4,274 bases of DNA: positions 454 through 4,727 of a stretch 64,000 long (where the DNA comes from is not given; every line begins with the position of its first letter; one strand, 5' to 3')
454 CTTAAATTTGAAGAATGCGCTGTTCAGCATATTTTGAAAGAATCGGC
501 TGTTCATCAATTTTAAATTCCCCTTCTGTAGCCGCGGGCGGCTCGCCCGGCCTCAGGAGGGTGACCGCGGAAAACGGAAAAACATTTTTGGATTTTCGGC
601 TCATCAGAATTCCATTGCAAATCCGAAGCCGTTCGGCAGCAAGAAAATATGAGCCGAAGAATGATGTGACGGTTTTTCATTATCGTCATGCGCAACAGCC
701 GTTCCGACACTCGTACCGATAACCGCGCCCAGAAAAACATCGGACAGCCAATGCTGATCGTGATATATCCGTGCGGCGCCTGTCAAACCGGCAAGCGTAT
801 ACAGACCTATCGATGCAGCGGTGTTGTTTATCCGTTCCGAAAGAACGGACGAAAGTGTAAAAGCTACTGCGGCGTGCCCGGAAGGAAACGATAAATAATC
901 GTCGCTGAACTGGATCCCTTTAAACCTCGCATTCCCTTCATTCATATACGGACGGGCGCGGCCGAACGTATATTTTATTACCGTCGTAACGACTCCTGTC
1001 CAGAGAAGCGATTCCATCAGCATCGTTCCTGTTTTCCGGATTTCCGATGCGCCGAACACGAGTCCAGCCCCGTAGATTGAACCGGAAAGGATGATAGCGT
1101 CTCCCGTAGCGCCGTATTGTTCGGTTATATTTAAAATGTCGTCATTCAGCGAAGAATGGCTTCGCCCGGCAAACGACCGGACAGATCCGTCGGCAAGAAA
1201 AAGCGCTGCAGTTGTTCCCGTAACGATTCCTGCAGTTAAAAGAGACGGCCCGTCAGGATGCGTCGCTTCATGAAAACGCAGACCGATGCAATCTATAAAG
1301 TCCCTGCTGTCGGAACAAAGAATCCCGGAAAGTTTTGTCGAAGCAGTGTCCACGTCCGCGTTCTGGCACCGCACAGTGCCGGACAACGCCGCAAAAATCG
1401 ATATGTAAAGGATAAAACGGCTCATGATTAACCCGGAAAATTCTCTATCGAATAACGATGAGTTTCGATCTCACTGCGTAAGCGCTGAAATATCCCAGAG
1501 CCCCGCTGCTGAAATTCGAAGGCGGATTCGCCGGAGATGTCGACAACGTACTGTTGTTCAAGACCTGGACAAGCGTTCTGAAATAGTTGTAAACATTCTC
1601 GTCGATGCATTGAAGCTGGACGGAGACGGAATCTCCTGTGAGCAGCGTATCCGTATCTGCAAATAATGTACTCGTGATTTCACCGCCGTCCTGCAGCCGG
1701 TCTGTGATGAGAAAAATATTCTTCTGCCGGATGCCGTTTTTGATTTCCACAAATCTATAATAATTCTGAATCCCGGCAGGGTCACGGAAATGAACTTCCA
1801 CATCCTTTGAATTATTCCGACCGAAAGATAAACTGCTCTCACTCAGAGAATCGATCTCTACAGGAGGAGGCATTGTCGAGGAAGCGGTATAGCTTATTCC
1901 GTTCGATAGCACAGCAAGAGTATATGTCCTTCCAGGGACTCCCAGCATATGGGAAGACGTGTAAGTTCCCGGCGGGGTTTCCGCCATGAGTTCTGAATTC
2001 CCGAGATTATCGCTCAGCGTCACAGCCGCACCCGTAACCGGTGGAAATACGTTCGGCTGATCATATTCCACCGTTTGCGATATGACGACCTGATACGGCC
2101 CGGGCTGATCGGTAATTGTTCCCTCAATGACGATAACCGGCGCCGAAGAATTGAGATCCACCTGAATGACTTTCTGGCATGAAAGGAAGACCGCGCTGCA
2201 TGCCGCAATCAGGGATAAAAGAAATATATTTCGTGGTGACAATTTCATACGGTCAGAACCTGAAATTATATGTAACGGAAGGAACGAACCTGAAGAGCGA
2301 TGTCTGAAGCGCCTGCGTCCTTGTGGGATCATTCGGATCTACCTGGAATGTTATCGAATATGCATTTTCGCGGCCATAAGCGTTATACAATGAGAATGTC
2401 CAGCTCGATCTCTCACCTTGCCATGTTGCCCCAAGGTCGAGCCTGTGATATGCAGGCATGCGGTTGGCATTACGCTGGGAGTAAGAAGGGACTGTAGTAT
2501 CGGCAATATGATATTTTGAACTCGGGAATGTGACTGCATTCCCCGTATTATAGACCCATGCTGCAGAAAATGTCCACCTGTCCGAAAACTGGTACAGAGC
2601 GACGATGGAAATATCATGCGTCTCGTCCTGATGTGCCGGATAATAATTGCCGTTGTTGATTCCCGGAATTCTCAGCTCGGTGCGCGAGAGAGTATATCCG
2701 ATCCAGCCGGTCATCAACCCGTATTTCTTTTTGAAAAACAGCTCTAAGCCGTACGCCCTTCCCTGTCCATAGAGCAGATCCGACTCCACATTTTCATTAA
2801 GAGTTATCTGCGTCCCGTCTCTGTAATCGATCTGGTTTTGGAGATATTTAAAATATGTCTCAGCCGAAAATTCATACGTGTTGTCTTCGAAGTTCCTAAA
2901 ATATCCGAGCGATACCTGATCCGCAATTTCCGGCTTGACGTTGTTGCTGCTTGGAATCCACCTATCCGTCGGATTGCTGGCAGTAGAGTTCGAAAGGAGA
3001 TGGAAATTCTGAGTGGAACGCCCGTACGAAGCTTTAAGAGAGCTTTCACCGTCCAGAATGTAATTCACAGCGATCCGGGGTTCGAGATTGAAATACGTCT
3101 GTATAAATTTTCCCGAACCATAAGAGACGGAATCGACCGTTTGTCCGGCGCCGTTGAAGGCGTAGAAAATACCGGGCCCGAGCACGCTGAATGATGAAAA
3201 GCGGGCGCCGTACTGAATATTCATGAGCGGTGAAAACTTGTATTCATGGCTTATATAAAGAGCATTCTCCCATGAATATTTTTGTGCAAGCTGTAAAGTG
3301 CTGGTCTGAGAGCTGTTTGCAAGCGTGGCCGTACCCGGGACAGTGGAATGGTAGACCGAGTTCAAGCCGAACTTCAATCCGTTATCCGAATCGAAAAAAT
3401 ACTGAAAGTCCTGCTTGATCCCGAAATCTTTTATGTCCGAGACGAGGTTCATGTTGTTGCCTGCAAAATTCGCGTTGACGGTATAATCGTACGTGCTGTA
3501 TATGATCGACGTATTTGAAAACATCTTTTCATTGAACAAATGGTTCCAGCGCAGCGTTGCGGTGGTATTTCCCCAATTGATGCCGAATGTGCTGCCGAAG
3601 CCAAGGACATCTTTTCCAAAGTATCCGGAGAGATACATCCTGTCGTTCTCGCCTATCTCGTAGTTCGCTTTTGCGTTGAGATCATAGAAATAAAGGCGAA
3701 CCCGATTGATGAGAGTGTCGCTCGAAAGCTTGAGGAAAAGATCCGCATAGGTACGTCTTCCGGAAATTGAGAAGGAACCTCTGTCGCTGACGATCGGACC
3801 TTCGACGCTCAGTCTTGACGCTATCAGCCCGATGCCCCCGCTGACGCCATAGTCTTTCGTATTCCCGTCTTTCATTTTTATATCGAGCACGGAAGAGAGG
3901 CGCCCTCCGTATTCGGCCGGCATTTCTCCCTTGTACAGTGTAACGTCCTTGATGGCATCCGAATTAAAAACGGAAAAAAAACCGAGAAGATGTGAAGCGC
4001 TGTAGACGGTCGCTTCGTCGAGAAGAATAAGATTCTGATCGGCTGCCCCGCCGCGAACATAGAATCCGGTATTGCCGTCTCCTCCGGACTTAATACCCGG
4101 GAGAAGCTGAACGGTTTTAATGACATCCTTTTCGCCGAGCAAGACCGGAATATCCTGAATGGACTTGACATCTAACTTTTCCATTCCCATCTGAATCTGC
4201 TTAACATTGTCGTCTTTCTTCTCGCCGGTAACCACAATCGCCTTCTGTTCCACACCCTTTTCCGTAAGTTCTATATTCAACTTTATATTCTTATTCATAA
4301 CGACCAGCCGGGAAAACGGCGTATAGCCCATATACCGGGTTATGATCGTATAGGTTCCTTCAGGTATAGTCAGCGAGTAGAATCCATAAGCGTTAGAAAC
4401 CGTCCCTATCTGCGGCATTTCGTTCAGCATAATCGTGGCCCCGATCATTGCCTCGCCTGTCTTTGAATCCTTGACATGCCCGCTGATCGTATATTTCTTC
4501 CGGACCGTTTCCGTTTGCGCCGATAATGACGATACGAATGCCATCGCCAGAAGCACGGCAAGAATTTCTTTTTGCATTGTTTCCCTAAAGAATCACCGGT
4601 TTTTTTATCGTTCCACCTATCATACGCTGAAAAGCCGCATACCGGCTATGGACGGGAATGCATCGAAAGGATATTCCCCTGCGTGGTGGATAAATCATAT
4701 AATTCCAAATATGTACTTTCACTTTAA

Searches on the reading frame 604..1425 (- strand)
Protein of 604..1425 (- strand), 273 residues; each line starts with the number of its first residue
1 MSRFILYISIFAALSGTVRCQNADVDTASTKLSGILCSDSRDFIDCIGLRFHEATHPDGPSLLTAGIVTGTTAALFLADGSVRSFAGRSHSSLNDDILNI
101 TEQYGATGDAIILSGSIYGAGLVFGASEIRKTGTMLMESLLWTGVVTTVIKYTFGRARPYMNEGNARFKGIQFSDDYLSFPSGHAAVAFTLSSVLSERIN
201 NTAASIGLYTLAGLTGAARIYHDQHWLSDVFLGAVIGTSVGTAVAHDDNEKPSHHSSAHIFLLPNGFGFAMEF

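Call 72: search_protein_families(library=pfam, proteins=[window:604-1425:-], max_evalue=0.0001)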
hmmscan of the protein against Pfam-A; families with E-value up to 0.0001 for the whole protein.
window:604-1425:- (273 aa): 2 families
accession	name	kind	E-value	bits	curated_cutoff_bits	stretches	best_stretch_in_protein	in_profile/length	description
PF01569.27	PAP2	-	3.1e-21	75.9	27.2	1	136-247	5-124/130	PAP2 superfamily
PF14378.12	PAP2_3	-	2.1e-06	28.1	27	1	122-237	48-184/190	PAP2 superfamily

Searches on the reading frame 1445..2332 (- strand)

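Call 72: search_protein_families(library=pfam, proteins=[window:1445-2332:-], max_evalue=0.0001)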
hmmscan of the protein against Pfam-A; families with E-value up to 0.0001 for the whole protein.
window:1445-2332:- (295 aa): 1 family
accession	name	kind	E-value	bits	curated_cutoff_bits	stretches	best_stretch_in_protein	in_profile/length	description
PF14054.11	DUF4249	-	3.6e-33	115.7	28.5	1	56-290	4-268/269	Domain of unknown function (DUF4249)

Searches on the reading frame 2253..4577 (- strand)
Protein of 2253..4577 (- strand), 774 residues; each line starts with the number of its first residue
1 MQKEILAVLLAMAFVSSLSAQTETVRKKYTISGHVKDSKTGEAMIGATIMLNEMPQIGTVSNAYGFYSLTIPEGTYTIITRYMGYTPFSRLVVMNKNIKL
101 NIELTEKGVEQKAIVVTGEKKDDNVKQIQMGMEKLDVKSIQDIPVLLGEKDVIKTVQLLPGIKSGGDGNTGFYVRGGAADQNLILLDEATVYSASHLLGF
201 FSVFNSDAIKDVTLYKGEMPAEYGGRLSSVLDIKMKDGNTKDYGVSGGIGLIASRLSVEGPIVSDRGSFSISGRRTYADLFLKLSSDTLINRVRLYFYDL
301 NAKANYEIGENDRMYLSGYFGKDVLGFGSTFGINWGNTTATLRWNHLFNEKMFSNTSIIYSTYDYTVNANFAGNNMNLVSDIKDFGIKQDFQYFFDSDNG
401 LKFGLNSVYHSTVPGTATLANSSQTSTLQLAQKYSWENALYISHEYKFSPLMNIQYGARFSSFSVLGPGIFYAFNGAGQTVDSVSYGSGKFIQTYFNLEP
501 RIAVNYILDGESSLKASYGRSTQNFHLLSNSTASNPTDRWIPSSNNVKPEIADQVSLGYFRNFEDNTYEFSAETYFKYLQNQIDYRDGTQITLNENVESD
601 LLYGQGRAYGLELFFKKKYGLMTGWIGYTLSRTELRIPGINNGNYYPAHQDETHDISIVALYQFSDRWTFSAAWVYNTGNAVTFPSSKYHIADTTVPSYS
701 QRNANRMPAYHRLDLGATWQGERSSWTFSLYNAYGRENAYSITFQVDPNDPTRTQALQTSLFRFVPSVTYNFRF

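Call 72: search_protein_families(library=pfam, proteins=[window:2253-4577:-], max_evalue=0.0001)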
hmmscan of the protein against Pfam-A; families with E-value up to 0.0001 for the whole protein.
window:2253-4577:- (774 aa): 3 families
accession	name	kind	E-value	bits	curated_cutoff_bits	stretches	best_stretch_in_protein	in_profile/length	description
PF13715.12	CarbopepD_reg_2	-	4.2e-17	62.4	32.2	1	31-116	1-88/88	CarboxypepD_reg-like domain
PF13620.12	CarboxypepD_reg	-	4.5e-11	43.4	32.3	1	30-104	1-81/82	Carboxypeptidase regulatory-like domain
PF07715.20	Plug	-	1.6e-08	35.4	23.9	1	146-226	20-102/107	TonB-dependent Receptor Plug Domain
